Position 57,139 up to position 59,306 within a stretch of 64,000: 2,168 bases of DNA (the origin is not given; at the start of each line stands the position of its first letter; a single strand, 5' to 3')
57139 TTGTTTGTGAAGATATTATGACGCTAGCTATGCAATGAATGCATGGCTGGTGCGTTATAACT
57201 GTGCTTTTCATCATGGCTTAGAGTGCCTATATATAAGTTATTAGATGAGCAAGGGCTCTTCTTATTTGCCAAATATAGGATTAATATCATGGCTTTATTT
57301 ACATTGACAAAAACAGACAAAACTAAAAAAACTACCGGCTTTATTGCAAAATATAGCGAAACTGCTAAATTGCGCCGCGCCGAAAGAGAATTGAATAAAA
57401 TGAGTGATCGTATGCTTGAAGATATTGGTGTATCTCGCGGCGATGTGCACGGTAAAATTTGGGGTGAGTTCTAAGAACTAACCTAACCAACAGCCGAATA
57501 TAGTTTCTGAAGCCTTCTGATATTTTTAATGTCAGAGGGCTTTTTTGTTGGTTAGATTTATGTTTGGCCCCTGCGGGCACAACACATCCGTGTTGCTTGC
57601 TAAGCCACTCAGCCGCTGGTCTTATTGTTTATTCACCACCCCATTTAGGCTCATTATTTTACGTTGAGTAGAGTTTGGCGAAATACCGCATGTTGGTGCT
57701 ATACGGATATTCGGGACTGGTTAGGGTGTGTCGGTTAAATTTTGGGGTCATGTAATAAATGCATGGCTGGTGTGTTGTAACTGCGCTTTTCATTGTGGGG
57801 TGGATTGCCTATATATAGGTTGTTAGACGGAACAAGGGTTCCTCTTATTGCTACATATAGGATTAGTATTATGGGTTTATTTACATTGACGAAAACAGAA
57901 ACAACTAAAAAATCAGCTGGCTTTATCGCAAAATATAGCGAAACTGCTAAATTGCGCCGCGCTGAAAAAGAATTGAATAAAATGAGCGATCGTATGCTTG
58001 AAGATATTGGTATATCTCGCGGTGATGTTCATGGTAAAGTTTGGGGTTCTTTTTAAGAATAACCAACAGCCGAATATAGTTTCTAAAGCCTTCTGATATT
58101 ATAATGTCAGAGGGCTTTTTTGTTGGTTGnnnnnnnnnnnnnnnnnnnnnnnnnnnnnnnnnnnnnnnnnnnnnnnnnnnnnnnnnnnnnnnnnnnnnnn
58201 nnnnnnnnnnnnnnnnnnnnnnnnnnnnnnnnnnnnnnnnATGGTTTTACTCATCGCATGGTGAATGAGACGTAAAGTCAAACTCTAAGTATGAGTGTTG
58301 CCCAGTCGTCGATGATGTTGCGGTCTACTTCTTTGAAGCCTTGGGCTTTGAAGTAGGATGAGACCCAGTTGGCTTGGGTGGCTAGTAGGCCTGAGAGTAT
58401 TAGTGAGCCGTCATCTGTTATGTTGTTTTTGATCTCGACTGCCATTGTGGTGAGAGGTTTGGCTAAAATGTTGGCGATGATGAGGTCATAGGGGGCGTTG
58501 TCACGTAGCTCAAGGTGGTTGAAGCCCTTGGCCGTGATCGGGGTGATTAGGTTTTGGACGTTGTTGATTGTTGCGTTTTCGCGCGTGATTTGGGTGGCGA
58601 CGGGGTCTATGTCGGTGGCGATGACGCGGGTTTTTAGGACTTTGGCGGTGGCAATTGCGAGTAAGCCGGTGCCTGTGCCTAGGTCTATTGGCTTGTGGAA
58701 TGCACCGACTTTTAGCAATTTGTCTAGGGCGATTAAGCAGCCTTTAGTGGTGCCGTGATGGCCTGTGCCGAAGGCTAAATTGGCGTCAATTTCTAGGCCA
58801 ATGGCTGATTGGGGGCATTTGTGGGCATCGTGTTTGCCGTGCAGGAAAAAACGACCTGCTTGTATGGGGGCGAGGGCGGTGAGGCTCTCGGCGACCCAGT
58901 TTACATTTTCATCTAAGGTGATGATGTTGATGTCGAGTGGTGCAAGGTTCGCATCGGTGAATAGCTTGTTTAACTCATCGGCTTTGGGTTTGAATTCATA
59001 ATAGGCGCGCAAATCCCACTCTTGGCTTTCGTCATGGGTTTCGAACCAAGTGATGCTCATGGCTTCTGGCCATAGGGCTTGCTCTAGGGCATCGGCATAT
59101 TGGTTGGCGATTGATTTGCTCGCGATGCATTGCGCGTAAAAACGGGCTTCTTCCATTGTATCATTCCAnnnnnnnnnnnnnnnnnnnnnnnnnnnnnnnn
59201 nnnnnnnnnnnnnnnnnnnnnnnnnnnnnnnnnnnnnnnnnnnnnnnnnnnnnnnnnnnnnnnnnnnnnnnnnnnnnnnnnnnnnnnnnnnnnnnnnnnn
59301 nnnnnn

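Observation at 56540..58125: Three tandem DUF1127 small-protein cassettes with a conserved, structured leader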

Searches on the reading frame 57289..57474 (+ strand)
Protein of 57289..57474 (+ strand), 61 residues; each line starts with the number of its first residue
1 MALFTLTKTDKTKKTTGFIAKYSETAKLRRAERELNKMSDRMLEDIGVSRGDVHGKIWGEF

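Call 4: search_protein_families(library=pfam, proteins=[window:57289-57474:+], max_evalue=0.01)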
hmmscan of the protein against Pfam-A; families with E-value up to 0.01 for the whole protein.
window:57289-57474:+ (61 aa): 1 family
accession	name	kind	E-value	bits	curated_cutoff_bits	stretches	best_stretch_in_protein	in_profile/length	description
PF06568.16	DUF1127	-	4.2e-10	39.6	23.3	1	20-54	3-37/37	Domain of unknown function (DUF1127)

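Call 11: find_homologous_proteins(query=window:57289-57474:+, max_evalue=0.001)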
Query window:57289-57474:+ (61 aa): 16 proteins with E <= 0.001 among 16 candidates.
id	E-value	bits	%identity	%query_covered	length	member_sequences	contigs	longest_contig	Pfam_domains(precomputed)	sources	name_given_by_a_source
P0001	2.1e-30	120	93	100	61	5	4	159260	PF06568.17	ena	-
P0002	1.3e-27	112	85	100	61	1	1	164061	PF06568.17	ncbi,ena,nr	ncbi:MAG: hypothetical protein COB24_04545 [Hyphomicrobiales bacterium]|nr:MAG: hypothetical protein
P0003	1.7e-26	108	84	100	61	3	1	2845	PF06568.17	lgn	-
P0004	2.3e-25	105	77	100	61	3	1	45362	PF06568.17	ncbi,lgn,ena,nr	ncbi:MAG: DUF1127 domain-containing protein [Alphaproteobacteria bacterium]|nr:DUF1127 domain-contai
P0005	7.5e-23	97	75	100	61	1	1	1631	PF06568.17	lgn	-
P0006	1.9e-22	95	75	100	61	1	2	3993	PF06568.17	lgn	-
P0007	3.0e-22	95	74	100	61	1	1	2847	PF06568.17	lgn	-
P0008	2.1e-21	92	72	100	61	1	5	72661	PF06568.17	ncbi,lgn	ncbi:MAG: DUF1127 domain-containing protein [Hyphomicrobiales bacterium]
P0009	3.8e-21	91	70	100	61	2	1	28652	PF06568.17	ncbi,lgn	ncbi:MAG: DUF1127 domain-containing protein [Hyphomicrobiales bacterium]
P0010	4.0e-21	91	74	100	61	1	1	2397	PF06568.17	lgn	-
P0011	2.1e-20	89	69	100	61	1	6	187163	PF06568.17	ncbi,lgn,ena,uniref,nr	ncbi:MAG: DUF1127 domain-containing protein [OCS116 cluster bacterium]|uniref:YjiS-like domain-conta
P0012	4.2e-20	88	69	100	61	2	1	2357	PF06568.17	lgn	-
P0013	3.2e-19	85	66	100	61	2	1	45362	PF06568.17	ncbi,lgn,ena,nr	ncbi:MAG: DUF1127 domain-containing protein [Alphaproteobacteria bacterium]|nr:DUF1127 domain-contai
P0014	3.9e-19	85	69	100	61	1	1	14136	PF06568.17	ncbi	-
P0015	1.8e-17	80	66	100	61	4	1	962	PF06568.17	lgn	-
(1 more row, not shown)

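Call 13: find_encoding_contigs(protein=P0011, flank=3000, max_places=6)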
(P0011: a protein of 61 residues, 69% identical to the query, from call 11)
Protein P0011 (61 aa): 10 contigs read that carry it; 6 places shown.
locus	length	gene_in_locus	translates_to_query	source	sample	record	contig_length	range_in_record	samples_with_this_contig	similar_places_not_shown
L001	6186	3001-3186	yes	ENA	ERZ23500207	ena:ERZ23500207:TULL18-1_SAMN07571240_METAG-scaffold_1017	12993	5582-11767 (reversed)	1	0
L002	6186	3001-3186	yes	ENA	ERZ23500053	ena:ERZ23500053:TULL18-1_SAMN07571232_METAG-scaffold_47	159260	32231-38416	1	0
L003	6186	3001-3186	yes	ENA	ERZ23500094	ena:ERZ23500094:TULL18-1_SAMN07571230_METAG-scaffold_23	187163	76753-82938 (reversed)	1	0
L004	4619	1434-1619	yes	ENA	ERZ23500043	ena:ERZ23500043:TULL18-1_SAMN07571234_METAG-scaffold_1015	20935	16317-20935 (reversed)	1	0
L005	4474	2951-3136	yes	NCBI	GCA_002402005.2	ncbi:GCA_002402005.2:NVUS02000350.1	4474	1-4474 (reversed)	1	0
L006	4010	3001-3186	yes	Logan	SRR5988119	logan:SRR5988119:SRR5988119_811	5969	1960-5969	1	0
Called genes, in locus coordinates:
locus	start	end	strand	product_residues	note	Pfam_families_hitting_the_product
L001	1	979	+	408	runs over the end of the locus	PF07690:MFS_1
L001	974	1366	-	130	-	-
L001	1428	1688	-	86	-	-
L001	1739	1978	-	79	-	-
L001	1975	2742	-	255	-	PF12146:Hydrolase_4, PF00561:Abhydrolase_1, PF12697:Abhydrolase_6 (weak)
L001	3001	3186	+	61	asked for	PF06568:YjiS-like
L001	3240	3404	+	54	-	-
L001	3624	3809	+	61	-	PF06568:YjiS-like (weak)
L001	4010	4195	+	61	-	PF06568:YjiS-like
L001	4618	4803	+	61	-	PF06568:YjiS-like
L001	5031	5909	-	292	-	PF06325:PrmA, PF05175:MTS, PF02475:TRM5-TYW2_MTfase (weak), PF13649:Methyltransf_25 (weak), PF13847:Methyltransf_31 (weak)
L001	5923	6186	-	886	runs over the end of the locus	PF00580:UvrD-helicase, PF13245:AAA_19, PF13604:AAA_30 (faint), PF13361:UvrD_C, PF13538:UvrD_C_2 (weak)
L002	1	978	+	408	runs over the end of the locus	PF07690:MFS_1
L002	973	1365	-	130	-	-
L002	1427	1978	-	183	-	-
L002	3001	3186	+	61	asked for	PF06568:YjiS-like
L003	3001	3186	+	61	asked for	PF06568:YjiS-like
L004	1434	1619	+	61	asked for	PF06568:YjiS-like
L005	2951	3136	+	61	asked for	PF06568:YjiS-like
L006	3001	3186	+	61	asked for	PF06568:YjiS-like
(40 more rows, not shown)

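Call 14: find_encoding_contigs(protein=P0004, flank=3500, max_places=3)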
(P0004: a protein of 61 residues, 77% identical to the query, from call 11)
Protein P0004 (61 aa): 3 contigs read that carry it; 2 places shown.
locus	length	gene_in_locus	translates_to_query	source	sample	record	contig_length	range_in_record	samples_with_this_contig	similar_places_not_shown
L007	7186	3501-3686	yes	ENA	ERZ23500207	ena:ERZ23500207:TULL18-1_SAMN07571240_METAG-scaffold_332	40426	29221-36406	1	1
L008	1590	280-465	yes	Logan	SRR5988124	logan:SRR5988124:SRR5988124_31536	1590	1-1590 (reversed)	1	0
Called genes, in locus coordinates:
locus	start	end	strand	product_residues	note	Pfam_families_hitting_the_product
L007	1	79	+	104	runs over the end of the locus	PF12840:HTH_20, PF01022:HTH_5 (weak)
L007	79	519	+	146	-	PF08327:AHSA1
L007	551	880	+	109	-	PF03795:YCII (weak)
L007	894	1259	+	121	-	-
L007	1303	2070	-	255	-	PF12146:Hydrolase_4, PF00561:Abhydrolase_1, PF12697:Abhydrolase_6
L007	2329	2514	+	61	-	PF06568:YjiS-like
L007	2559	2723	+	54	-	-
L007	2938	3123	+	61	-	PF06568:YjiS-like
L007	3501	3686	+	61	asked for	PF06568:YjiS-like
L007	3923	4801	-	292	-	PF06325:PrmA, PF05175:MTS, PF02475:TRM5-TYW2_MTfase (weak), PF13649:Methyltransf_25 (weak)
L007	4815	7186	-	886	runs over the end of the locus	PF00580:UvrD-helicase, PF13245:AAA_19, PF13604:AAA_30 (faint), PF13361:UvrD_C, PF13538:UvrD_C_2 (weak)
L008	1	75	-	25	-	?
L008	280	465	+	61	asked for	PF06568:YjiS-like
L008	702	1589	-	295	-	?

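Call 15: find_encoding_contigs(protein=P0008, flank=3500, max_places=4)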
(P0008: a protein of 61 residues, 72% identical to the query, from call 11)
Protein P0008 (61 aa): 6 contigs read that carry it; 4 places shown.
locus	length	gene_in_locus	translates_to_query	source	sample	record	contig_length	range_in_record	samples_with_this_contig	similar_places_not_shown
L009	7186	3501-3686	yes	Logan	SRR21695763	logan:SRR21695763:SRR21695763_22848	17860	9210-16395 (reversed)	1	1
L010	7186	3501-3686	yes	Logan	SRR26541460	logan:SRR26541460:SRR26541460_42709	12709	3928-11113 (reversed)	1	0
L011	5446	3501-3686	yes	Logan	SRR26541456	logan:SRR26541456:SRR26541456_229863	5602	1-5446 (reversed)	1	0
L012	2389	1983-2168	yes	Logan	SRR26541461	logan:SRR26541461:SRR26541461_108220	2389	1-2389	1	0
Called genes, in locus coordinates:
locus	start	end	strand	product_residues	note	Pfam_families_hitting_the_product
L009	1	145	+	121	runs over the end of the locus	-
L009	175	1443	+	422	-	PF07690:MFS_1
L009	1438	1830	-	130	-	-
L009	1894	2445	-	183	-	-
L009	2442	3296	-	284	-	PF00561:Abhydrolase_1, PF12146:Hydrolase_4, PF12697:Abhydrolase_6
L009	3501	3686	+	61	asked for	PF06568:YjiS-like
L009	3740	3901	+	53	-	-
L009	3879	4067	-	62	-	-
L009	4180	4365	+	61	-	PF06568:YjiS-like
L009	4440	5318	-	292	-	PF06325:PrmA, PF05175:MTS (weak), PF02475:TRM5-TYW2_MTfase (weak), PF13649:Methyltransf_25 (weak)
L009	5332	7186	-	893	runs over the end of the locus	PF00580:UvrD-helicase, PF13245:AAA_19, PF13604:AAA_30 (faint), PF13361:UvrD_C, PF13538:UvrD_C_2 (weak)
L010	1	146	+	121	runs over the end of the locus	-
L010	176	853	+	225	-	PF13347:MFS_2 (weak), PF05977:MFS_3 (weak), PF07690:MFS_1, PF12832:MFS_1_like (weak), PF00083:Sugar_tr (weak)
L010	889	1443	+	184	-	PF07690:MFS_1 (weak)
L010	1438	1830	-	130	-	-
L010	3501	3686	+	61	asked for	PF06568:YjiS-like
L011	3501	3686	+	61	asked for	PF06568:YjiS-like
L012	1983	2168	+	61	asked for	PF06568:YjiS-like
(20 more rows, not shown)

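Call 16: find_encoding_contigs(protein=P0009, flank=3500, max_places=3)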
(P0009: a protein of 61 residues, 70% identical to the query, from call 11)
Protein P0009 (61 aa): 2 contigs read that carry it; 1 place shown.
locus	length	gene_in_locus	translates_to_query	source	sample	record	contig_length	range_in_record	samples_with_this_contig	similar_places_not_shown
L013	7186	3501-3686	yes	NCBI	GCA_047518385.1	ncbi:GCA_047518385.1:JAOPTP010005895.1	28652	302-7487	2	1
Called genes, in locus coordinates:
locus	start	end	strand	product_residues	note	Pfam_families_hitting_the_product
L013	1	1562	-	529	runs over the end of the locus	PF00916:Sulfate_transp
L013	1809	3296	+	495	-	PF10423:AMNp_N, PF01048:PNP_UDP_1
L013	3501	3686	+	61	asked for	PF06568:YjiS-like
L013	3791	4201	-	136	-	PF00583:Acetyltransf_1, PF13673:Acetyltransf_10, PF13508:Acetyltransf_7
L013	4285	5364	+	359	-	PF00724:Oxidored_FMN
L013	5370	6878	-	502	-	PF00083:Sugar_tr, PF07690:MFS_1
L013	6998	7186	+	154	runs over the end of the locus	PF02082:Rrf2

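Call 17: find_encoding_contigs(protein=P0014, flank=3500, max_places=3)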
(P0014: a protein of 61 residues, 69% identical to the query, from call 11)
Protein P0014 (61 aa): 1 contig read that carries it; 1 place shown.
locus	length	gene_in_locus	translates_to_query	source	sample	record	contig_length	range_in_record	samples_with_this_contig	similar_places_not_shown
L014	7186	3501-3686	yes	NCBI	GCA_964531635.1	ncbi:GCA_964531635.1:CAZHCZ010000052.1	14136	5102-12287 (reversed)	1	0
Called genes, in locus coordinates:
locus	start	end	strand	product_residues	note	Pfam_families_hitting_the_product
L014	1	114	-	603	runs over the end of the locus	PF01321:Creatinase_N, PF16189:Creatinase_N_2, PF00557:Peptidase_M24, PF16188:Peptidase_M24_C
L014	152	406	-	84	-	-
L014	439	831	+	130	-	-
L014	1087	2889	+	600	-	PF00009:GTP_EFTU, PF03144:GTP_EFTU_D2, PF14492:EFG_III (faint), PF00679:EFG_C, PF06421:LepA_C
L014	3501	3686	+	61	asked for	PF06568:YjiS-like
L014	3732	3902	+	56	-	-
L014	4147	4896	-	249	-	-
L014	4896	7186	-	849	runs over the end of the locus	PF00580:UvrD-helicase, PF13245:AAA_19, PF13604:AAA_30 (faint), PF13361:UvrD_C, PF13538:UvrD_C_2 (faint), PF21196:PcrA_UvrD_tudor (faint)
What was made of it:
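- Copy number varies from 1 to 4 among relatives (calls 13-17).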

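Call 22: find_related_loci(query=A2, collection=genome_contigs, flank=2500)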
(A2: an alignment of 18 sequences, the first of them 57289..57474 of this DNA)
Query A2 (61 aa) in genome_contigs; peptide patterns used: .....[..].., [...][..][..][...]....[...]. (x = any residue, [..] = any of these).
31 stretches matched a pattern; 15 encode a relative of the query (tblastn E <= 1e-3); 15 distinct loci.
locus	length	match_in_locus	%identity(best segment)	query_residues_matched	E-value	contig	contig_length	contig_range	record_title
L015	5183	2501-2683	97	1-61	8e-37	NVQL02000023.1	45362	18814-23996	MAG: Alphaproteobacteria bacterium isolate NORP194 Contig_source1383C_1892, whole genome shotgun sequence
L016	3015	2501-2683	95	1-61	8e-37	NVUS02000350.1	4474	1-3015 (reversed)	MAG: OCS116 cluster bacterium isolate NORP83 NORP83_350, whole genome shotgun sequence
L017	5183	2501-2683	72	1-61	9e-29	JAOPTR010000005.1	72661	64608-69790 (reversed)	MAG: Hyphomicrobiales bacterium isolate tPB_Alph1 H3element_contig_339, whole genome shotgun sequence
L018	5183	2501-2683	70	1-61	3e-28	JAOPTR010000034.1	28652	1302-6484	MAG: Hyphomicrobiales bacterium isolate tPB_Alph1 H3element_contig_5895, whole genome shotgun sequence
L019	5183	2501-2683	69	1-61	1e-25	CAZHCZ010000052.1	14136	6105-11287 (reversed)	MAG TPA_asm: uncultured Hyphomicrobiales bacterium isolate binchicken_co53_175 genome assembly, contig: NODE_2546_length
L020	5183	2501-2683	64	1-61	4e-24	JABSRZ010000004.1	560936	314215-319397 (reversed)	MAG: Hyphomicrobiales bacterium isolate DT_99 DT-Rhizobiales-2_scaffold_4, whole genome shotgun sequence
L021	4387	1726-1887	70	8-61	1e-20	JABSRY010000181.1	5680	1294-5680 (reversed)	MAG: Hyphomicrobiales bacterium isolate DT_98 DT-Rhizobiales-1_scaffold_181, whole genome shotgun sequence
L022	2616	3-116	82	24-61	3e-19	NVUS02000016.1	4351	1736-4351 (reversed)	MAG: OCS116 cluster bacterium isolate NORP83 NORP83_16, whole genome shotgun sequence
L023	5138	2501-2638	46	9-53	3e-8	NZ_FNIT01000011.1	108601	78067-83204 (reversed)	Aureimonas jatrophae strain L7-484,KACC 16230,DSM 25025, whole genome shotgun sequence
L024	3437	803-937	44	10-53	2e-7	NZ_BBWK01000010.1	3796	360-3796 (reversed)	Aureimonas sp. AU4, whole genome shotgun sequence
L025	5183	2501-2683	69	1-61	2e-25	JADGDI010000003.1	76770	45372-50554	MAG: Hyphomicrobiales bacterium isolate BB6 NODE_3_length_76770_cov_4.407730, whole genome shotgun sequence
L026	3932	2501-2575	60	29-53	3e-5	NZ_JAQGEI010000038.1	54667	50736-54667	Sedimenticola hydrogenitrophicus strain SN1189 38, whole genome shotgun sequence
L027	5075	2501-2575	60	29-53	3e-5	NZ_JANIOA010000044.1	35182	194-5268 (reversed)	Sedimenticola hydrogenitrophicus strain SB48 44, whole genome shotgun sequence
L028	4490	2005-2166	26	4-57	1e-4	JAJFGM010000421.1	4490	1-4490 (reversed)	MAG: Kiloniellaceae bacterium isolate OFTM278 OFTM278_420, whole genome shotgun sequence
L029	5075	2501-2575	52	29-53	1e-4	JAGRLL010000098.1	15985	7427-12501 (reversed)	MAG: Nitratireductor sp. isolate HKST-UBA64 2008_17798, whole genome shotgun sequence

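Call 40: find_related_loci(query=A2, collection=metagenome_contigs, flank=1500)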
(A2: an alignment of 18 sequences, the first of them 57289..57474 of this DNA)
Query A2 (61 aa) in metagenome_contigs; peptide patterns used: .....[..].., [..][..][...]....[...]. (x = any residue, [..] = any of these).
309 stretches matched a pattern; 97 encode a relative of the query (tblastn E <= 1e-3); the best 80 are kept; 80 distinct loci.
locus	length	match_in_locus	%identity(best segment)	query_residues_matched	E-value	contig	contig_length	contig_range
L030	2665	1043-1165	44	17-57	1e-8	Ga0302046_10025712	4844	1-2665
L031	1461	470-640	40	7-57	3e-8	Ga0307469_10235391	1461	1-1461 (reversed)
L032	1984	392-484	52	27-57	6e-8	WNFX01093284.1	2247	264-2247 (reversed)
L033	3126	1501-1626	48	24-60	5e-8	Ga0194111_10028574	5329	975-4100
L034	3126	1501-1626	48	24-60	5e-8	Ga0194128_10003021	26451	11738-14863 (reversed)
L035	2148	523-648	43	12-57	5e-8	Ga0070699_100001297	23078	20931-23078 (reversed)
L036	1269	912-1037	43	12-57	8e-8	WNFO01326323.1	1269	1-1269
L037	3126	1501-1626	43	12-57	9e-8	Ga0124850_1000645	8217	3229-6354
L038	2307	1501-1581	59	27-53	9e-8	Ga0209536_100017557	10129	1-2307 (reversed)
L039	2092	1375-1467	52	27-57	9e-8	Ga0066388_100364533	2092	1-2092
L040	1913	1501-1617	51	16-54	8e-8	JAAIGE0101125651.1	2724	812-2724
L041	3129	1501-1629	42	18-60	1e-7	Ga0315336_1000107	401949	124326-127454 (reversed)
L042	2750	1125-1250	40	16-57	2e-7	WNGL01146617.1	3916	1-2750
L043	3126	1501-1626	40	16-57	2e-7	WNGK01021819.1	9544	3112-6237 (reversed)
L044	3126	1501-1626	40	16-57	2e-7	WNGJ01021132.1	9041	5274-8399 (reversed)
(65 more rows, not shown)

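Call 50: search_dna_similar(query=window:57289-57471:+, collection=plasmids, mode=protein, max_evalue=0.001, max_rows=40, rows=spread)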
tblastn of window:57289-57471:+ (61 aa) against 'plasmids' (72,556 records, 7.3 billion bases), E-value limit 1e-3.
Records with a match: 5; places in all: 5; records where one place covers at least 80% of the query: 0.
Best place of each record, by identity: <60% 5.
By first word of the organism name: Sinorhizobium 4; Shinella 1.
By predicted mobility (MOB-suite, as given by PLSDB): non-mobilizable 5.
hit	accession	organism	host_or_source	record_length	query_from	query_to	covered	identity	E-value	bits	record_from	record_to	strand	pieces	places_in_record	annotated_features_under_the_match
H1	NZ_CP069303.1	Shinella sp. PSBB067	monoisolate,Minnesota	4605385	19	59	67%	46.3%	4e-4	43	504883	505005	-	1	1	none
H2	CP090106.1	Sinorhizobium meliloti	Medicago,Cell culture,Plant nodule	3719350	21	59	64%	46.2%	1e-4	44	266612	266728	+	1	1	DUF1127 domain-containing protein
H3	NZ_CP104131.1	Sinorhizobium sp. K101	Phaseolus vulgaris,cell ...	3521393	21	59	64%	46.2%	2e-4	43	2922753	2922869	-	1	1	none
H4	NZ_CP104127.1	Sinorhizobium sp. M103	Phaseolus vulgaris,cell ...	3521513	21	59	64%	46.2%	2e-4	43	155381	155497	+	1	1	none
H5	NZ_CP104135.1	Sinorhizobium sp. C101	Phaseolus vulgaris,cell ...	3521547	21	59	64%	46.2%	2e-4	43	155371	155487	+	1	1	none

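Call 51: get_annotated_region(hit=H2, flank=1200)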
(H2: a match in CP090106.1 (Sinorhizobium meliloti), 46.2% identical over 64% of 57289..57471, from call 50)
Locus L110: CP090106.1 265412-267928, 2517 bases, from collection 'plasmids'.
description: Sinorhizobium meliloti strain Ak57 plasmid pSymB, complete sequence
organism: Sinorhizobium meliloti (NCBI taxid 382)
taxonomy: Bacteria; Pseudomonadota; Alphaproteobacteria; Hyphomicrobiales; Rhizobiaceae; Sinorhizobium; Sinorhizobium meliloti
host: -; source: Medicago,Cell culture,Plant nodule; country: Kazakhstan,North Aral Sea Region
typing (MOB-suite, as given by PLSDB): non-mobilizable
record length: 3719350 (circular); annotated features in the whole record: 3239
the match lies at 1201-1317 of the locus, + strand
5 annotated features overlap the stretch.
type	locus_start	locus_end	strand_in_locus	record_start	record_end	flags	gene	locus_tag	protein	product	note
CDS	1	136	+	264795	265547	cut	-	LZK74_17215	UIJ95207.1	3-deoxy-manno-octulosonate cytidylyltransferase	-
CDS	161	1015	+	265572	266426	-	-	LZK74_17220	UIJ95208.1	prephenate dehydratase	-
CDS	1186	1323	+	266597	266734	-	-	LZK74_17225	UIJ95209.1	DUF1127 domain-containing protein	-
CDS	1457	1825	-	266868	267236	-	-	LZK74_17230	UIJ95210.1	VOC family protein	-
CDS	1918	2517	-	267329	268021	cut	-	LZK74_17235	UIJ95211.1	YafY family transcriptional regulator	-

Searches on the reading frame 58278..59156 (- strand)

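Call 4: search_protein_families(library=pfam, proteins=[window:58278-59156:-], max_evalue=0.01)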
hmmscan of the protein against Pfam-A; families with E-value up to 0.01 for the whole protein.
window:58278-59156:- (292 aa): 12 families
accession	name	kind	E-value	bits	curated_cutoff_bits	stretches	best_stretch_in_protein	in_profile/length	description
PF06325.19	PrmA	-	9.9e-54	183.3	22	1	39-290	48-293/296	Ribosomal protein L11 methyltransferase (PrmA)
PF05175.20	MTS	-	5.6e-08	33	23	1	145-229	25-105/170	Methyltransferase small domain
PF02475.24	TRM5-TYW2_MTfase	-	1.3e-06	28.9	28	1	157-210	41-95/164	TRM5/TYW2 methyltransferase domain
PF13649.12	Methyltransf_25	-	3.2e-06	28.2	27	1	158-229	3-71/97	Methyltransferase domain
PF13847.12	Methyltransf_31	-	0.00012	22.2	27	1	157-249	8-104/145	Methyltransferase domain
PF10294.15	Methyltransf_16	-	0.00017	21.8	21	1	157-228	51-126/174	Lysine methyltransferase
PF08241.18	Methyltransf_11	-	0.00069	20.6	21.2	1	158-229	2-67/95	Methyltransferase domain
PF13489.12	Methyltransf_23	-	0.0015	18.8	27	1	157-229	27-88/164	Methyltransferase domain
PF01135.25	PCMT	-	0.0017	18.6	20.3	1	146-233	67-153/210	Protein-L-isoaspartate(D-aspartate) O-methyltransferase (PCMT)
PF09445.16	Methyltransf_15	-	0.0026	17.8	22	1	157-227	5-76/165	RNA cap guanine-N2 methyltransferase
PF08242.18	Methyltransf_12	-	0.0029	18.8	30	0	157-229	1-72/98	Methyltransferase domain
PF12847.13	Methyltransf_18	-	0.0068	16.9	27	1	155-275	17-134/151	Methyltransferase domain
